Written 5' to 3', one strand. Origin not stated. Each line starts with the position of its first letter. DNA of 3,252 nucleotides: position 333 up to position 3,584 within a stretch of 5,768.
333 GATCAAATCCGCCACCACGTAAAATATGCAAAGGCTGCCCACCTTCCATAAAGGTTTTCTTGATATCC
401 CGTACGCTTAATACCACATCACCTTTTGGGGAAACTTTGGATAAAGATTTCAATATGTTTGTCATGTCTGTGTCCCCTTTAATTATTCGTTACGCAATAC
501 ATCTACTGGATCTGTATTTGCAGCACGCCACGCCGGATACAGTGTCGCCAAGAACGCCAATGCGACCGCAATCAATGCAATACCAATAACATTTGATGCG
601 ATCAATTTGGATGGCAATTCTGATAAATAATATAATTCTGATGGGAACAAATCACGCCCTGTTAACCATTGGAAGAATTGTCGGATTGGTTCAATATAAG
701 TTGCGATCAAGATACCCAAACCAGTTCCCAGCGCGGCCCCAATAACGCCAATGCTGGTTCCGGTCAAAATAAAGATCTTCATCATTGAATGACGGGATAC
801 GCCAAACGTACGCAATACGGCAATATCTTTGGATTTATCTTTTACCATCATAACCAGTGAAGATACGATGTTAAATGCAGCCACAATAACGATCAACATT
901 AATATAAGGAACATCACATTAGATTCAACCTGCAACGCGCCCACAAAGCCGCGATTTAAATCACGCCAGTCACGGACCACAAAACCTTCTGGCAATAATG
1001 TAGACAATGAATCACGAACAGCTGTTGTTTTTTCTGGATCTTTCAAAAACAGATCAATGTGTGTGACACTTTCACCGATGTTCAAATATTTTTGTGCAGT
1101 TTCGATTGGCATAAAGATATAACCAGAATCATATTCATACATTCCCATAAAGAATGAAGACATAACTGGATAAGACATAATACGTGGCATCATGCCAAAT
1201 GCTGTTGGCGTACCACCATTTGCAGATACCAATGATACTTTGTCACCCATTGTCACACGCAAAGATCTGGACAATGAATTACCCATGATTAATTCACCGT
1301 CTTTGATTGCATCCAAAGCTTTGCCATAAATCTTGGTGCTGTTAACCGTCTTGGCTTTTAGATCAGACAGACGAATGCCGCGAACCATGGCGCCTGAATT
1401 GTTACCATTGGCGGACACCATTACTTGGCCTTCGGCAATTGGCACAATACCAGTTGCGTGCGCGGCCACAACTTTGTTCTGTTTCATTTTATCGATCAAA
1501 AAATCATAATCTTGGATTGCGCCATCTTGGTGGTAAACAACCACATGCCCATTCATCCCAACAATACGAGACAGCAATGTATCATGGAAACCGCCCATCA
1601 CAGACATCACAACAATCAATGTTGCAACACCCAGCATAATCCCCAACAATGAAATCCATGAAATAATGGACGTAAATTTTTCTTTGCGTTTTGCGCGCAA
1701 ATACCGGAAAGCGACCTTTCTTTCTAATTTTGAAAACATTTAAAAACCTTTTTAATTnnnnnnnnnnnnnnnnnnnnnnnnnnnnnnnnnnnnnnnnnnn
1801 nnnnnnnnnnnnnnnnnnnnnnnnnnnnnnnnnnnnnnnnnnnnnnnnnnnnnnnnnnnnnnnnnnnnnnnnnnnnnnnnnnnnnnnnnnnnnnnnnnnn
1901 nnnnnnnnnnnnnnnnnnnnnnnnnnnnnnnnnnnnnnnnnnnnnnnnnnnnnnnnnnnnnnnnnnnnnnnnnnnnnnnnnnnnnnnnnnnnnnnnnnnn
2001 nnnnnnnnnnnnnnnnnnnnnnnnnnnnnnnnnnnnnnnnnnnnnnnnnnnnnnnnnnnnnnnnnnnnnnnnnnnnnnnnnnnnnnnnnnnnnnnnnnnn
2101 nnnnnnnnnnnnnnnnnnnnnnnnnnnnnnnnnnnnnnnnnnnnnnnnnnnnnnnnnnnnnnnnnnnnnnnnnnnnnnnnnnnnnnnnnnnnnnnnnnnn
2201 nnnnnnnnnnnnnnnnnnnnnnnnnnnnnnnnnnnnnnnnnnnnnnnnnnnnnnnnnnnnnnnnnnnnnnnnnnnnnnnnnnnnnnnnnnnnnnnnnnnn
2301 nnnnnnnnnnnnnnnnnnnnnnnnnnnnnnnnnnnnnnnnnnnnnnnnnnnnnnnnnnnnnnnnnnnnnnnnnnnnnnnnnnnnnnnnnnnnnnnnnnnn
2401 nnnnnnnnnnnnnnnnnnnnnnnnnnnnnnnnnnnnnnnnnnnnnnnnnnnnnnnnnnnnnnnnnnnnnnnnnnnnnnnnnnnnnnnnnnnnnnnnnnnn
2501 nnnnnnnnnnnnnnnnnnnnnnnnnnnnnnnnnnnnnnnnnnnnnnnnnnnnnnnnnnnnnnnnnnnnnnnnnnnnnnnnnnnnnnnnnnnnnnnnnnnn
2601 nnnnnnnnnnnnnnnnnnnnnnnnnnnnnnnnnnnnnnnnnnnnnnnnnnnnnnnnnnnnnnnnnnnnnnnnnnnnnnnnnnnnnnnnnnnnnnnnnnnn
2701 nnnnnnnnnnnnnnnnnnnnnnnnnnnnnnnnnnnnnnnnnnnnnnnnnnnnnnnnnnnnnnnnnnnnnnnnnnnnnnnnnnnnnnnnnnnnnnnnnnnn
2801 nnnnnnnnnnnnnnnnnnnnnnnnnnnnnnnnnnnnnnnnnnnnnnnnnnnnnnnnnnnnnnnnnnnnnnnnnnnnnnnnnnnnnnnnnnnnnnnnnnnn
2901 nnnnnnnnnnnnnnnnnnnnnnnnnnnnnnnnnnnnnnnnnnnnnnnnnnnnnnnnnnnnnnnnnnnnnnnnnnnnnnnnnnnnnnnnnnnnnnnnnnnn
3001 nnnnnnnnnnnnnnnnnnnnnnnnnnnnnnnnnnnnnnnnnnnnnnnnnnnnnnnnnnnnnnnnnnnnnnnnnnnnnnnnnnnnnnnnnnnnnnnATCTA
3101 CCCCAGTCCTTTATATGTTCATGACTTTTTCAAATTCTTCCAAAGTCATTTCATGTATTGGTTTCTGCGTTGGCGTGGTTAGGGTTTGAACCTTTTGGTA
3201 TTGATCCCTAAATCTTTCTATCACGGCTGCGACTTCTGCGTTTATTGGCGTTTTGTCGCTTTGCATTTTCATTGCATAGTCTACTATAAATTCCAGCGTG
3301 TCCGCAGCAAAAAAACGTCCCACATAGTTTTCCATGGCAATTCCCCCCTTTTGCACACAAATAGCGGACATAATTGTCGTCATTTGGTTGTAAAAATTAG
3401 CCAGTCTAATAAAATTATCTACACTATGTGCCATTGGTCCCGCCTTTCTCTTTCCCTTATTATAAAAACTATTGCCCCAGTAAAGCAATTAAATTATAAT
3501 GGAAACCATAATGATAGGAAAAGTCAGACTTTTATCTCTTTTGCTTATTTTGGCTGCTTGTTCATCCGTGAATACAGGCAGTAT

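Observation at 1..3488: Tightly spaced four-gene cluster suggests a dedicated trans-envelope module (unknown protein + secretin-like pore + Lol-type ABC transporter)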

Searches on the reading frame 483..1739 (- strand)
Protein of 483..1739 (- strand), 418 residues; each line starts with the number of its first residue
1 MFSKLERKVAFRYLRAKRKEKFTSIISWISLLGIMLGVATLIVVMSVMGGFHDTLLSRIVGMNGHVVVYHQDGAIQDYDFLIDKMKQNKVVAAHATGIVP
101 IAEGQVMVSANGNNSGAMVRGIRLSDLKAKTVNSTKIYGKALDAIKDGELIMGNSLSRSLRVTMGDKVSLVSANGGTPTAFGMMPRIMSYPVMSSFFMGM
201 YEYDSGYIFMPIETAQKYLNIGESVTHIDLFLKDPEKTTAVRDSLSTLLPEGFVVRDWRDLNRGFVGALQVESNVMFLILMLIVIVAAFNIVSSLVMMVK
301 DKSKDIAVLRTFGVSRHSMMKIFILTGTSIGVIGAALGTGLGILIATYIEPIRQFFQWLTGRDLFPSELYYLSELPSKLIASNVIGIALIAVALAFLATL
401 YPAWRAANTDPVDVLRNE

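Call 8: search_protein_families(library=pfam, proteins=[window:483-1739:-], max_evalue=0.1)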
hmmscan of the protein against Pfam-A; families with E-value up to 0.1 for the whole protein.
window:483-1739:- (418 aa): 3 families
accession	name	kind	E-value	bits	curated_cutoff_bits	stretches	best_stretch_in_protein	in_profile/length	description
PF02687.27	FtsX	-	2.9e-16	60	25.5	1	278-411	2-120/120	FtsX-like permease C-terminal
PF12704.14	MacB_PCD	-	2.7e-13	51.1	27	1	27-247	1-206/207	MacB-like periplasmic core domain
PF13144.11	ChapFlgA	-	0.016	15.7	23.8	1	119-176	23-80/122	Chaperone for flagella basal body P-ring formation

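Call 9: search_protein_families(library=ncbifam, proteins=[window:483-1739:-], max_evalue=0.1)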
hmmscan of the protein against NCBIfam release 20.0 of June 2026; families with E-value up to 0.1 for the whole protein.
window:483-1739:- (418 aa): 8 families
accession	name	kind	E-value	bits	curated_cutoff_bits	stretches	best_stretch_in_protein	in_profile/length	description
TIGR02212.1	lolCE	equivalog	5.5e-130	434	362.45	1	5-418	2-411/411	lipoprotein-releasing ABC transporter permease subunit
NF008357.0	PRK11146.1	exception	2.2e-70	237.6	439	1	2-416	2-412/414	lipoprotein-releasing ABC transporter permease subunit LolE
NF008076.0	PRK10814.1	exception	2.4e-68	231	473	1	8-418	8-399/399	lipoprotein-releasing ABC transporter permease subunit LolC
TIGR02213.1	lolE_release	exception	4e-67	226.8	540.35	1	9-416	6-409/411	lipoprotein-releasing ABC transporter permease subunit LolE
TIGR03434.1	ADOP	subfamily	3.3e-09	35.4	622.3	2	384-418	769-803/803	ADOP family duplicated permease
NF038346.1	FtsX_actino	exception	3.3e-06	26.7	250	1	230-348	137-255/308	permease-like cell division protein FtsX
NF038347.1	FtsX_Gpos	exception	0.00031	20.2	225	1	268-355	163-248/296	permease-like cell division protein FtsX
NF041854.1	ABC_perm_YbbP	equivalog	0.0004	18.4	999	1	219-417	187-370/806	putative ABC transporter permease subunit YbbP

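Call 52: search_solved_structures(query=window:483-1739:-, max_evalue=1e-10, show_alignments=3)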
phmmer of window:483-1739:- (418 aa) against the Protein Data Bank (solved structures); distinct sequences matched with E-value up to 1e-10: 9.
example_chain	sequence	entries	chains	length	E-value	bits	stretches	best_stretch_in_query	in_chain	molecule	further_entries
9w37_A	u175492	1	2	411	1.3e-69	238.7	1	1-418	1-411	LolF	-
9w35_A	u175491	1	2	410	3.4e-69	237.2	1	1-416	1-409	LolF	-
9w2w_A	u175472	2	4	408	1.8e-68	234.8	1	1-414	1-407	LolF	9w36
7arh_C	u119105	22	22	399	3.5e-53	184.5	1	8-418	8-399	Lipoprotein-releasing ABC transporter permease subunit LolC | Lipo-releasing system transmembrane protein lolC | Lipoprotein-releasing system transmembrane prot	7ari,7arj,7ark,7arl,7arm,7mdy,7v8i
7mdx_A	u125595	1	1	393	1.4e-51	179.2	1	9-412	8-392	Lipoprotein-releasing system transmembrane protein LolC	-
7arh_E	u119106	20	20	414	1.9e-50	175.5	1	6-416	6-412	Lipoprotein-releasing system transmembrane protein LolE | Lipoprotein transporter subunit LolE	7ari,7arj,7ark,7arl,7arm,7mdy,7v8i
7mdx_B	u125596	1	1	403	3.4e-49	171.4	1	9-411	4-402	Lipoprotein-releasing system transmembrane protein LolE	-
9rli_E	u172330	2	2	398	1.1e-46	163.1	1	6-416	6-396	Lipoprotein-releasing system transmembrane protein LolE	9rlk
5udf_A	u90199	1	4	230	2.8e-17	66.4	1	48-273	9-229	Lipoprotein-releasing system transmembrane protein LolE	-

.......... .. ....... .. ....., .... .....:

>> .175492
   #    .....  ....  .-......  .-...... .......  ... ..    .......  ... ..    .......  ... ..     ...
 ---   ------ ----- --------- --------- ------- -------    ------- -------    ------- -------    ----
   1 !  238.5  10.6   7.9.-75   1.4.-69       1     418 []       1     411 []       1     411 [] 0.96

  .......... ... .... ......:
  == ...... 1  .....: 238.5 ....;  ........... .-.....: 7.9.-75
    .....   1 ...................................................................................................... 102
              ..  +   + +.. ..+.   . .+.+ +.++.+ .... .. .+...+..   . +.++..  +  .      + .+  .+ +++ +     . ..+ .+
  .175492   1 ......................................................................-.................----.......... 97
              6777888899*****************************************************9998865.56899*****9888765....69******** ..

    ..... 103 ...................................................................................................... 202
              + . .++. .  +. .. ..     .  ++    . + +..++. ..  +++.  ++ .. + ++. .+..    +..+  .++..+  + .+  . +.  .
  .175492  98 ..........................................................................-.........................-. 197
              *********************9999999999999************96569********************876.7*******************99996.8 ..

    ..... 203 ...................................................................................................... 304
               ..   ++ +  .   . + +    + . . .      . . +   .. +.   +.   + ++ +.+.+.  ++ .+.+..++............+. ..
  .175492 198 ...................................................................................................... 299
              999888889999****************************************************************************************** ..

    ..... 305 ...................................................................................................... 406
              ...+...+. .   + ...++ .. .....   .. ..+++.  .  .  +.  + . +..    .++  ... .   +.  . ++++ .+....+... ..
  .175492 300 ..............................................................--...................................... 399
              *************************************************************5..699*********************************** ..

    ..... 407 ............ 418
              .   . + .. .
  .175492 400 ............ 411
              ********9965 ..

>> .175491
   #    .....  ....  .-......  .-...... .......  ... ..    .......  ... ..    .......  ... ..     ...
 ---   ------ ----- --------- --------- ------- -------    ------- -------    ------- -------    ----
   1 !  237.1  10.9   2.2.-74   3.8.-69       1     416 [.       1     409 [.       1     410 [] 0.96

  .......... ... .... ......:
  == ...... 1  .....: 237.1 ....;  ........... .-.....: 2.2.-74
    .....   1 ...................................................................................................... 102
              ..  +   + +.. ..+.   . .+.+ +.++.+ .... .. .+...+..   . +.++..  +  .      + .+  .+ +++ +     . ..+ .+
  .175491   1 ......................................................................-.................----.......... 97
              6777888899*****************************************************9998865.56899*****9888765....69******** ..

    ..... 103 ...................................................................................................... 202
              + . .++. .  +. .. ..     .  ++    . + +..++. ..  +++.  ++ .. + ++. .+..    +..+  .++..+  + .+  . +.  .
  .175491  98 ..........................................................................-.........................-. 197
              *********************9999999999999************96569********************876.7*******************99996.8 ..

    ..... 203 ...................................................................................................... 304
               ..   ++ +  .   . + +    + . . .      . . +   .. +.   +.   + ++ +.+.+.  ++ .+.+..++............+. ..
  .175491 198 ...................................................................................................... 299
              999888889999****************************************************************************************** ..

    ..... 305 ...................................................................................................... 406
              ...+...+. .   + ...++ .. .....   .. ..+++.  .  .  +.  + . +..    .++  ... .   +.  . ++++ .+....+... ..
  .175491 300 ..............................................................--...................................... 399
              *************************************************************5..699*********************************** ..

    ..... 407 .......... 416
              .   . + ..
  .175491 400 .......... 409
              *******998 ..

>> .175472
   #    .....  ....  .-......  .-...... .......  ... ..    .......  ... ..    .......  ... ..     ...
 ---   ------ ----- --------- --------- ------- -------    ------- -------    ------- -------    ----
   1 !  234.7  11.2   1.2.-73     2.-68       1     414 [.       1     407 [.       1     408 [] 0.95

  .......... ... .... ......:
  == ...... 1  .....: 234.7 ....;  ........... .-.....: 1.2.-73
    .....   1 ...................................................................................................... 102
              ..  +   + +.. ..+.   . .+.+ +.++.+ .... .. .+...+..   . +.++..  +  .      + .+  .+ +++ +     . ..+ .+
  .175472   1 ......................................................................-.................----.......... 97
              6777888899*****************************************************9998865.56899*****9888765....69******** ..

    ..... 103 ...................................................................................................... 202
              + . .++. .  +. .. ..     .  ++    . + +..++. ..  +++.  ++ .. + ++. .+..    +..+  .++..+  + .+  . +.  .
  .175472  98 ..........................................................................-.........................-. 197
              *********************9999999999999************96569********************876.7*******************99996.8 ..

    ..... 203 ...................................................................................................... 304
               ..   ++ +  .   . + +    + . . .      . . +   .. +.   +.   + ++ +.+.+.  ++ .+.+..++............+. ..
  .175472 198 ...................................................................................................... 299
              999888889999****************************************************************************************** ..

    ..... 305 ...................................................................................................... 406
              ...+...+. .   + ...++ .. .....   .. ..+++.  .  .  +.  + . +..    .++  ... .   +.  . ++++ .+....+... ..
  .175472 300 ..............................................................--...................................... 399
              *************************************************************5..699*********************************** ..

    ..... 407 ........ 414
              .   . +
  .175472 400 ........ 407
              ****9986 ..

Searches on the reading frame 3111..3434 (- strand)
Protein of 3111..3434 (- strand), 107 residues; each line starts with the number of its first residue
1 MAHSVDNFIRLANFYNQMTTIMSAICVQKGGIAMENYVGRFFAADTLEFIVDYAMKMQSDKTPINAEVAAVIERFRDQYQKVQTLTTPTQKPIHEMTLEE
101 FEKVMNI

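Call 8: search_protein_families(library=pfam, proteins=[window:3111-3434:-], max_evalue=0.1)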
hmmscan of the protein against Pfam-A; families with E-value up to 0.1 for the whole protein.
window:3111-3434:- (107 aa): 1 family
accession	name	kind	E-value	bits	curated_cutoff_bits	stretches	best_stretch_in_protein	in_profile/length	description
PF11342.13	DUF3144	-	0.073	13.9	25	0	4-82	4-68/77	Protein of unknown function (DUF3144)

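Call 9: search_protein_families(library=ncbifam, proteins=[window:3111-3434:-], max_evalue=0.1)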
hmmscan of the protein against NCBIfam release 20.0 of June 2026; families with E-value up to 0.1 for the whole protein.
window:3111-3434:- (107 aa): 1 family
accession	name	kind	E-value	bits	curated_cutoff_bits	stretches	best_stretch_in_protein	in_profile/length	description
NF041665.1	blaPSZ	exception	0.078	12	850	0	6-44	76-114/379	PSZ family class C beta-lactamase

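Call 17: search_solved_structures(query=window:3111-3434:-, max_evalue=10)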
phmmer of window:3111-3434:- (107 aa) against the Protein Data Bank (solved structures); distinct sequences matched with E-value up to 10: 2.
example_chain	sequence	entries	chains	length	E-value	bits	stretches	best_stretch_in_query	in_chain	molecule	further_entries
6vw2_A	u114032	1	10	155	0.2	15.3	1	44-92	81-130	Islet amyloid polypeptide (SUMO-tagged)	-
2ehd_A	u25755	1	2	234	1.3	12.7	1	67-105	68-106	Oxidoreductase, short-chain dehydrogenase/reductase family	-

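Call 21: find_homologous_proteins(query=window:3111-3434:-)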
Query window:3111-3434:- (107 aa): 852 proteins with E <= 0.001 among 853 candidates; the best 120 are listed.
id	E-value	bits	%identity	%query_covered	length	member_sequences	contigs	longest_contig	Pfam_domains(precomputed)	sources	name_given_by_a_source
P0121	9.9e-64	229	100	100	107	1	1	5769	-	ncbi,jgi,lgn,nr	ncbi:MAG: hypothetical protein LBF37_02625 [Rickettsiales bacterium]|jgi:hypothetical protein|nr:hyp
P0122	1.2e-56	207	90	100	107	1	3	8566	-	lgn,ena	-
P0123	4.4e-56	205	89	100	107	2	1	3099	-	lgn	-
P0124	1.9e-55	203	89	100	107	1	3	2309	-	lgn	-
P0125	1.3e-53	197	84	100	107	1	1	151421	-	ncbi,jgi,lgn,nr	ncbi:MAG: hypothetical protein LBJ73_00535 [Rickettsiales bacterium]|jgi:hypothetical protein|nr:hyp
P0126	1.2e-51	191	80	100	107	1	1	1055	-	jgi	jgi:hypothetical protein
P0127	2.8e-49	183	79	100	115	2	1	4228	-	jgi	jgi:hypothetical protein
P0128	1.1e-48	181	79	100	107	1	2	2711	-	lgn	-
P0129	1.1e-45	172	73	100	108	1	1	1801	-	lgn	-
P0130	2.9e-45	170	73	100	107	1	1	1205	-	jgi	jgi:hypothetical protein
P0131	1.3e-44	168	73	100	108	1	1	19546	-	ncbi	-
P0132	3.1e-44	167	72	100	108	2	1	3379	-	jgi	-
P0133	7.2e-44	166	71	100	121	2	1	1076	-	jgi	jgi:hypothetical protein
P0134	1.0e-43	165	70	100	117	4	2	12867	-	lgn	-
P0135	1.1e-43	165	70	100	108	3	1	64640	-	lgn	-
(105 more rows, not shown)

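Call 66: predict_structure(alignment_id=A5)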
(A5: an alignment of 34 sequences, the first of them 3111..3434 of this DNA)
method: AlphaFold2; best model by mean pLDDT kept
length: 107 residues; sequences in the alignment: 34
mean_pLDDT: 78.3   pTM: 0.69
mean pLDDT of the five models: 78.3, 76.6, 76.0, 73.5, 69.7
residues with pLDDT >= 90: 44; 70-90: 27; 50-70: 33; < 50: 3
segments of 3 or more residues with pLDDT < 50: none
pLDDT, mean of each block of 10 residues (from residue 1): 88 90 72 61 87 94 93 92 65 57 56
secondary structure, 60 per line:
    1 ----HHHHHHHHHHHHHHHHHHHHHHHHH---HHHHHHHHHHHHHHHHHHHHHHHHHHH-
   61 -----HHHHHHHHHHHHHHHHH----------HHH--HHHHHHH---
elements in order: H5-29 H33-59 H66-82 H98-104

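Call 68: fold_search(model_id=the predicted structure, library=pdb)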
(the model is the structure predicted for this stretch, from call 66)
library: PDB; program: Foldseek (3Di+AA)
matches with E <= 10: 53; with E <= 0.001: 0
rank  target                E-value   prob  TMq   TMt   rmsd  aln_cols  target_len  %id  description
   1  9had_C                2.6e+00  0.14  0.32  0.32   9.5       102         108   13  Der f 21 dust mite allergen with computationally designed DerF21_b10 binder (released 2024-12-18)
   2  2qr4_B                2.8e+00  0.20  0.40  0.12   7.7       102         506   15  Crystal structure of oligoendopeptidase-F from Enterococcus faecium (released 2007-08-14)
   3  2rld_E                3.5e+00  0.11  0.31  0.31   8.4       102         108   11  CRYSTAL STRUCTURE OF A PROTEIN WITH UNKNOWN FUNCTION FROM S23 RIBOSOMAL PROTEIN FAMILY (BT_0352) FROM BACTEROIDES THET (released 2007-10-30)
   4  2rld_C                3.9e+00  0.11  0.31  0.29  14.5       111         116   11  CRYSTAL STRUCTURE OF A PROTEIN WITH UNKNOWN FUNCTION FROM S23 RIBOSOMAL PROTEIN FAMILY (BT_0352) FROM BACTEROIDES THET (released 2007-10-30)
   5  6ch2_E                4.1e+00  0.07  0.30  0.23  12.9       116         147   16  Crystal structure of the cytoplasmic domain of FlhA and FliT-FliD complex (released 2018-05-16)
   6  4cqi                  4.4e+00  0.11  0.32  0.32   9.9        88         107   11  Crystal structure of recombinant tubulin-binding cofactor A (TBCA) from Leishmania major (released 2014-11-26)
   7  7nz2_C1               4.4e+00  0.10  0.38  0.11  18.2       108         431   10  Cryo-EM structure of the MukBEF-MatP-DNA tetrad (released 2021-07-07)
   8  4ip9_A                4.4e+00  0.09  0.29  0.30  11.7       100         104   14  Structure of native human serum amyloid A1 (released 2014-03-26)
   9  5aqk_B                5.2e+00  0.12  0.40  0.39   9.9       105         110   10  Fragment-based screening of HSP70 sheds light on the functional role of ATP-binding site residues (released 2016-10-05)
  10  4hwh_C                5.5e+00  0.21  0.44  0.52   4.0        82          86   12  Crystal structure of ATBAG4 (released 2013-05-29)
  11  2k3w_MODEL_1_A        5.5e+00  0.13  0.33  0.46   8.3        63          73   13  NMR structure of VPS4A-MIT-CHMP6 (released 2008-10-28)
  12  4r61                  5.5e+00  0.03  0.24  0.19  21.1       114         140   16  Crystal structure of a rationally designed single-chain protein mimicking a trimeric gp41 N-terminal heptad-repeat regio (released 2014-12-10)
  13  4hwh_D                5.8e+00  0.28  0.49  0.58   3.7        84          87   13  Crystal structure of ATBAG4 (released 2013-05-29)
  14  8gxl_B                5.8e+00  0.11  0.42  0.38  12.9       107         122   12  HUMAN SUGP1 433-577 (released 2022-12-14)
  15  1jog_A                6.2e+00  0.14  0.49  0.40   8.1       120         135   12  Structure of HI0074 from Heamophilus Influenzae reveals the fold of a substrate binding domain of a nucleotidyltransfe (released 2002-12-18)
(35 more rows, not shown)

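Call 95: search_protein_families(library=phrogs, proteins=[window:3111-3434:-], max_evalue=0.01)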
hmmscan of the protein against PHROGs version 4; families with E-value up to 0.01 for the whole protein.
window:3111-3434:- (107 aa): 0 families
